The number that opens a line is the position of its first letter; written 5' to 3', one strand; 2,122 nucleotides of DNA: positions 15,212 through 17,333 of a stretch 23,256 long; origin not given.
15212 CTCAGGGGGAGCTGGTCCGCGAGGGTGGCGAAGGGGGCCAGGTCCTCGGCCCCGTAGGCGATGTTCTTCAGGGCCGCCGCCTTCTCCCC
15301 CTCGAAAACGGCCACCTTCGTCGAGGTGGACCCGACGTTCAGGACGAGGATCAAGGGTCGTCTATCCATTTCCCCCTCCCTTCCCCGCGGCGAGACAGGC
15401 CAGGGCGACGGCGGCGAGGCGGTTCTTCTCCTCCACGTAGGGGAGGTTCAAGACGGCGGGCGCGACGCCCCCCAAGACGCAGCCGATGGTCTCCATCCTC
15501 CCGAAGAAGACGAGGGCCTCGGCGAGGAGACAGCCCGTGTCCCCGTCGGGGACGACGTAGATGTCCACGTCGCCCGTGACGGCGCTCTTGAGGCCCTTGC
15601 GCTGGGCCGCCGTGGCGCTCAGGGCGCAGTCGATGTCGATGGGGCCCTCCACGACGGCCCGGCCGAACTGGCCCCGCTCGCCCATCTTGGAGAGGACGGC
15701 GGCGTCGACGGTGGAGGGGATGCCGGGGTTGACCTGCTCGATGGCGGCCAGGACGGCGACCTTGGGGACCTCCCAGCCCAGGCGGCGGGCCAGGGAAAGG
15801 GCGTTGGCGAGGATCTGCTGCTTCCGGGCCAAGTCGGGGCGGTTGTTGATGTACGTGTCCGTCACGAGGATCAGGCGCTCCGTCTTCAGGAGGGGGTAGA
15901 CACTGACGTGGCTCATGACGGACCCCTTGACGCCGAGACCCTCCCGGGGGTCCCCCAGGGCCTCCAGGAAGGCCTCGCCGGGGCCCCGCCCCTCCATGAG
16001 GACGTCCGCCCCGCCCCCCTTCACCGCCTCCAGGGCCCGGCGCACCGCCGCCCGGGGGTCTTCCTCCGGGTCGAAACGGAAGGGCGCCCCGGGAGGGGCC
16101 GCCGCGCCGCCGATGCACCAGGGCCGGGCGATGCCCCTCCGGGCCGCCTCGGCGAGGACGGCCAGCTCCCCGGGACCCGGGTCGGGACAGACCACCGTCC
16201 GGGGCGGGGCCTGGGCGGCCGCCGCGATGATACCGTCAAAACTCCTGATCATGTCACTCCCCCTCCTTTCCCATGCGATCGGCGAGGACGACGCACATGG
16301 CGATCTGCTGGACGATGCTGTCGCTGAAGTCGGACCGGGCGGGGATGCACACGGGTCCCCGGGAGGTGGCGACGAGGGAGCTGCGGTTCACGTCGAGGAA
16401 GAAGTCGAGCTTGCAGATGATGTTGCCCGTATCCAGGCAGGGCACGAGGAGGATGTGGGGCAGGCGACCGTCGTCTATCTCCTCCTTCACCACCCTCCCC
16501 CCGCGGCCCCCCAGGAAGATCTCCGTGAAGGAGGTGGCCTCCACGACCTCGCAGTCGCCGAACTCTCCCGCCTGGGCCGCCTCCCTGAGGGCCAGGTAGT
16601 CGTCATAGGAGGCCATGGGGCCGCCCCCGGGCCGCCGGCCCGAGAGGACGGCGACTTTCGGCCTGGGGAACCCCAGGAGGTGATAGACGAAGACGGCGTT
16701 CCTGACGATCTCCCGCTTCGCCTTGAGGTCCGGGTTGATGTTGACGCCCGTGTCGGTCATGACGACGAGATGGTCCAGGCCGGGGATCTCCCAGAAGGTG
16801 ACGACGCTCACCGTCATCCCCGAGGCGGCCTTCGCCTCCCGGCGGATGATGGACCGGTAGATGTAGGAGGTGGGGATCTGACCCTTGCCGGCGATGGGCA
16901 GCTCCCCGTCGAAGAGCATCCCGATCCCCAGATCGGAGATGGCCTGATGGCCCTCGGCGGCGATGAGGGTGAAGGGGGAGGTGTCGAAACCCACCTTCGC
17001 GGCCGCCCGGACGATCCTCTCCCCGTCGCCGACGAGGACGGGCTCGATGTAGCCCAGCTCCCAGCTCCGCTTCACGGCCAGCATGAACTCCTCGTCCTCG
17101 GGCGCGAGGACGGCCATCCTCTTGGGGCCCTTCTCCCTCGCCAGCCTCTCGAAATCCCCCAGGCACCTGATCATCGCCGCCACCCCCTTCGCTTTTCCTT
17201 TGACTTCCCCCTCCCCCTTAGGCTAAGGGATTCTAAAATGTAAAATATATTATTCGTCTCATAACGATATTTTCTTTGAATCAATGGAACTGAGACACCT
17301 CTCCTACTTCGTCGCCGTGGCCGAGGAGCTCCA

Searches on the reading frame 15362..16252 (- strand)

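Call 54: search_protein_families(library=pfam, proteins=[window:15362-16252:-], max_evalue=0.001)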
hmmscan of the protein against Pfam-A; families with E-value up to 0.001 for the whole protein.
window:15362-16252:- (296 aa): 1 family
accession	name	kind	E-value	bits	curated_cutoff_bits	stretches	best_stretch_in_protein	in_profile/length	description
PF01515.24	PTA_PTB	-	1.9e-24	87.1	24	1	70-267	105-299/319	Phosphate acetyl/butaryl transferase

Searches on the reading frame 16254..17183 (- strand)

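Call 54: search_protein_families(library=pfam, proteins=[window:16254-17183:-], max_evalue=0.001)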
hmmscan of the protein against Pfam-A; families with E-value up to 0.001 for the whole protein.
window:16254-17183:- (309 aa): 1 family
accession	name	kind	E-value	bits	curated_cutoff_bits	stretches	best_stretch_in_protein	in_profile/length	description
PF01515.24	PTA_PTB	-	2.8e-11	43.8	24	1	110-186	133-207/319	Phosphate acetyl/butaryl transferase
